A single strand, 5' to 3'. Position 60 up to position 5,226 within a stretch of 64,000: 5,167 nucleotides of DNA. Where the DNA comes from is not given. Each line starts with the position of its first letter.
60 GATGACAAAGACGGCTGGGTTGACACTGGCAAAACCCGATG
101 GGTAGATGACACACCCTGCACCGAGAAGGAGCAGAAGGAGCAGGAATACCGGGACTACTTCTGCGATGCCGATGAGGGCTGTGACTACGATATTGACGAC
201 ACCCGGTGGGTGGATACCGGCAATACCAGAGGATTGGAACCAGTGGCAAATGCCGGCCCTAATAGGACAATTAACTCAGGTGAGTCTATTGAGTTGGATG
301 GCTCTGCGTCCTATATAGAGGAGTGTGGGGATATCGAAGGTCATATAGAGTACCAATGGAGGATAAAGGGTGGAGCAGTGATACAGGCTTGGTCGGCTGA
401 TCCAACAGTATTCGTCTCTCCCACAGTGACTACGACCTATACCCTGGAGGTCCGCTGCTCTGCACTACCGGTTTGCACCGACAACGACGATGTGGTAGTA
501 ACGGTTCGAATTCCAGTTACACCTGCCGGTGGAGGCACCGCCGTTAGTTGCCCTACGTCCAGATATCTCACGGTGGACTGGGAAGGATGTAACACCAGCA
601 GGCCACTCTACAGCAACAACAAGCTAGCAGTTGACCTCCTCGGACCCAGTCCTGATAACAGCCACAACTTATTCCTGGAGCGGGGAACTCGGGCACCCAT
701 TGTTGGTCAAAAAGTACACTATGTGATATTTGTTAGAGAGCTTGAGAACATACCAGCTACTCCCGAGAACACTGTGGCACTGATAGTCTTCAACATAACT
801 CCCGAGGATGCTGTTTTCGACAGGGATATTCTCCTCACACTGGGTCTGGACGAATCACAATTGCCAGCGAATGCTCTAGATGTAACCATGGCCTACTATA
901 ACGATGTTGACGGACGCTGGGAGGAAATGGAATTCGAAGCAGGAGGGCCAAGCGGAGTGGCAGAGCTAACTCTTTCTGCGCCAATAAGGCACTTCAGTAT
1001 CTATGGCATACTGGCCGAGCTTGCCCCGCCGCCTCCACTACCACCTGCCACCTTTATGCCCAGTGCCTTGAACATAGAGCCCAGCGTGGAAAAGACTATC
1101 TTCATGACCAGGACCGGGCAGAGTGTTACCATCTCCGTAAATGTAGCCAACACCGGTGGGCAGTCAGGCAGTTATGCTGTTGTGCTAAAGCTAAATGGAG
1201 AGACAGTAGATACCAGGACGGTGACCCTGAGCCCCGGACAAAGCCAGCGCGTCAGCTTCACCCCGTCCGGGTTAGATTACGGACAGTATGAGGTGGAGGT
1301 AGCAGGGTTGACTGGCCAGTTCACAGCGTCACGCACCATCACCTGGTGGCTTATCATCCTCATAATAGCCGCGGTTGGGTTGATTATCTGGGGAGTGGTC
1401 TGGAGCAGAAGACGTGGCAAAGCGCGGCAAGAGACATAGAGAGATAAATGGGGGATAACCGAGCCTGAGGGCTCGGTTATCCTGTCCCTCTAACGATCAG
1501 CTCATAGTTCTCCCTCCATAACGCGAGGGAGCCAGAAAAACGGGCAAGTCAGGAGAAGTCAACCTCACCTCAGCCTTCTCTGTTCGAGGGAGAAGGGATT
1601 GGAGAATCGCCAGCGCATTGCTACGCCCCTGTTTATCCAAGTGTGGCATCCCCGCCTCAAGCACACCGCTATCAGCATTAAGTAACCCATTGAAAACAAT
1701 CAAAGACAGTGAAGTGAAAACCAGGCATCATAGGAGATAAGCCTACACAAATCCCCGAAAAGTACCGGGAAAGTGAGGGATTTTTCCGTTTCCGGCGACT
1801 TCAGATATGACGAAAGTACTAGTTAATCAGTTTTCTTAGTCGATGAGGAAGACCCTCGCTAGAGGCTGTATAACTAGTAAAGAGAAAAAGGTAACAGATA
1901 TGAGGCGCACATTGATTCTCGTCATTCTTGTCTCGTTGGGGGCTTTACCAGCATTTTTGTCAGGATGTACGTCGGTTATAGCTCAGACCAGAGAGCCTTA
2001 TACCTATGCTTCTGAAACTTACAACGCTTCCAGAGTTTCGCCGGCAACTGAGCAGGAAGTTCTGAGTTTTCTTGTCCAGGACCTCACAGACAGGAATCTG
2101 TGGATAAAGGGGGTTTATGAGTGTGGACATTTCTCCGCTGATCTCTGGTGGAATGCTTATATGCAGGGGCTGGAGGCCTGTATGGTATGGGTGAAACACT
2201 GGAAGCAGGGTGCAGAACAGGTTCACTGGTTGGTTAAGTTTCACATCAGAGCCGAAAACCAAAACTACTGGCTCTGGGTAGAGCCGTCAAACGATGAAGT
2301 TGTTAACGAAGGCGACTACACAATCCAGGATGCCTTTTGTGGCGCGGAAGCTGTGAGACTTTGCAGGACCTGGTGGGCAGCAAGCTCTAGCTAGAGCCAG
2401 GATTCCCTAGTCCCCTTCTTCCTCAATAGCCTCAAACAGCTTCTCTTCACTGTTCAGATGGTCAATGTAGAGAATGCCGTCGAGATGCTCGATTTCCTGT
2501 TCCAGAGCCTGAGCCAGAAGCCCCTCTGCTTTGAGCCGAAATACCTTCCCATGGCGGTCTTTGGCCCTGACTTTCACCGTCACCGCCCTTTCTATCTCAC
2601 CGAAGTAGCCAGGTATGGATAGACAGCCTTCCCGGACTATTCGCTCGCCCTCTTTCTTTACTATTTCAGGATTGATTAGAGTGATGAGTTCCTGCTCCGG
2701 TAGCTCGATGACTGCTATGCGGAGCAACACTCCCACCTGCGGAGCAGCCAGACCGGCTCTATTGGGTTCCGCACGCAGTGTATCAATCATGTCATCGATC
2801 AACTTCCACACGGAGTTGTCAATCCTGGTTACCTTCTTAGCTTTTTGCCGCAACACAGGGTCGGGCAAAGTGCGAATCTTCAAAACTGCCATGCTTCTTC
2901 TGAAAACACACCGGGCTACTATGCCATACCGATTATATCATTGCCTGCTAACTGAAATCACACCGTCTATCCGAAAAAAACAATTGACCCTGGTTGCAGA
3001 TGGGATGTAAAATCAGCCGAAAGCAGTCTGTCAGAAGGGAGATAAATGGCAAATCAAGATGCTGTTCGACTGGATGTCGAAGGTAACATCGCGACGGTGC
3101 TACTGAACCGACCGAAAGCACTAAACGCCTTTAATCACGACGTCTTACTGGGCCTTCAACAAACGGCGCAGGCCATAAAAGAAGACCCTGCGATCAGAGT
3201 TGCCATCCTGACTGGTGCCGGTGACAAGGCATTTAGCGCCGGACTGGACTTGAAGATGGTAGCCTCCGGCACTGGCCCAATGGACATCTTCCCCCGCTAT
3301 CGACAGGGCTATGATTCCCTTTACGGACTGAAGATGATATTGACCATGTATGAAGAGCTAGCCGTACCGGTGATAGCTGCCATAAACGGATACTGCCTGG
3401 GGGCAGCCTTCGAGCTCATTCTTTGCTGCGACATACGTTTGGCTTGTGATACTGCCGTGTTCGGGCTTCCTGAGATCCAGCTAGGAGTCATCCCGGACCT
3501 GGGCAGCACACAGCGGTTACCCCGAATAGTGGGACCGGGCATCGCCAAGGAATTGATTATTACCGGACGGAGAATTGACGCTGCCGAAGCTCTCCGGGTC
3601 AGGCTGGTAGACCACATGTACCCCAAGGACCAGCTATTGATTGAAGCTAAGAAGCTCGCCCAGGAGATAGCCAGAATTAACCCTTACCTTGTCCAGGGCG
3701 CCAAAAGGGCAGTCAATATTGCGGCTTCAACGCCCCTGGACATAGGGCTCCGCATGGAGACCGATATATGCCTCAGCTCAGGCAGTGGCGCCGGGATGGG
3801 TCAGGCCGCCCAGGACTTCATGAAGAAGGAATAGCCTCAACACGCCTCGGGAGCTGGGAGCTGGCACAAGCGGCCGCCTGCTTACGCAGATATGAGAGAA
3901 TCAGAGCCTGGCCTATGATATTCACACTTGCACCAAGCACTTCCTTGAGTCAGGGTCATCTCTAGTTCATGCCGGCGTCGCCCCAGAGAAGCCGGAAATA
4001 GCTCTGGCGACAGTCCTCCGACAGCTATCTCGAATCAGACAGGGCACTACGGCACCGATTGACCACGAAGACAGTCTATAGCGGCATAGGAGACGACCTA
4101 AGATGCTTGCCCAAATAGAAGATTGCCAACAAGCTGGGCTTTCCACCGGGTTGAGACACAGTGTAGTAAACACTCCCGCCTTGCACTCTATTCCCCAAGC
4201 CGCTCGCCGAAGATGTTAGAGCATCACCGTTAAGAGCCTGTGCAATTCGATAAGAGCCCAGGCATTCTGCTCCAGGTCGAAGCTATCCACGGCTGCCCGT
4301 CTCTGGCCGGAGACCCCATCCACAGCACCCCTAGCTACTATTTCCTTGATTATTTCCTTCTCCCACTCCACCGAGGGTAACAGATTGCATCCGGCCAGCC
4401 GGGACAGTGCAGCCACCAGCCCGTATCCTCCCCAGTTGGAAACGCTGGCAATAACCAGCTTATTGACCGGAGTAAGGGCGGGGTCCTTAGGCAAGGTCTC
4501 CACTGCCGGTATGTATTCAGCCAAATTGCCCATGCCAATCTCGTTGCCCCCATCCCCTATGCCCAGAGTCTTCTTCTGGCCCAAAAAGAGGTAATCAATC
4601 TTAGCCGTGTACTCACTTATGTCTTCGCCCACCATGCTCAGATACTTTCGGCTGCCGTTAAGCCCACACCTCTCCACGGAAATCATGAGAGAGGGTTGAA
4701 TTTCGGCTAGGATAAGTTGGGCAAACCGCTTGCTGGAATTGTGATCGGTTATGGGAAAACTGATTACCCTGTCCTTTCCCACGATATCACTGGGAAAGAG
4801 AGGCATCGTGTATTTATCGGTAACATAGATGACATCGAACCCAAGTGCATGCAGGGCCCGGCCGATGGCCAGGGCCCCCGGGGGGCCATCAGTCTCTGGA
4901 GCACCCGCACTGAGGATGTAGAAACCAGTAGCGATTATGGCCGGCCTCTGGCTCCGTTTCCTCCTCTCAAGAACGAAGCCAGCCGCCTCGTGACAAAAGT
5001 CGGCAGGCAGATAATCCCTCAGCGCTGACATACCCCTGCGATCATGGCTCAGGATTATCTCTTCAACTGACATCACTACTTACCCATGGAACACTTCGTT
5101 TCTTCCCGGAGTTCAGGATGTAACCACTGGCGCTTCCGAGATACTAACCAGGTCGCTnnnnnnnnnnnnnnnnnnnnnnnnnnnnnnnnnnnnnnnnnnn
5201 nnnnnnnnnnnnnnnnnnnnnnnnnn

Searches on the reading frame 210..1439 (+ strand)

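Call 65: search_protein_families(library=pfam, proteins=[window:210-1439:+], max_evalue=0.00001)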
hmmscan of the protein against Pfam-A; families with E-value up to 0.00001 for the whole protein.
window:210-1439:+ (409 aa): 1 family
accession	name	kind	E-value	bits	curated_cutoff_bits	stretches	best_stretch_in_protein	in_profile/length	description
PF07705.17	CARDB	-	1.2e-06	29.1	22.7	1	301-364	16-81/101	CARDB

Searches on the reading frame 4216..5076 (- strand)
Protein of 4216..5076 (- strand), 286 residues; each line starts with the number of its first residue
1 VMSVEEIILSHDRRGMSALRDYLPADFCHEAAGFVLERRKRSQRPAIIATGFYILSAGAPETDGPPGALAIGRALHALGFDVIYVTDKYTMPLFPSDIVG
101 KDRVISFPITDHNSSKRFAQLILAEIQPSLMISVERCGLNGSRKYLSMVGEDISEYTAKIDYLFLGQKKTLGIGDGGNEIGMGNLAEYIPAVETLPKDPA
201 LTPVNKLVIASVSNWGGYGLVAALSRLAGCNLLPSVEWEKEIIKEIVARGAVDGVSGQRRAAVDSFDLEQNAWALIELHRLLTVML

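Call 65: search_protein_families(library=pfam, proteins=[window:4216-5076:-], max_evalue=0.00001)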
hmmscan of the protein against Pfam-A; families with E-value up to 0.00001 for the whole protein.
window:4216-5076:- (286 aa): 1 family
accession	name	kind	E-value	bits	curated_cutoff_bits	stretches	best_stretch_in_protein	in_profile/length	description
PF14336.11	GLUCM-like_C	-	3.4e-67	227.4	27.9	1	6-277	3-289/291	D-glutamate cyclase-like, C-terminal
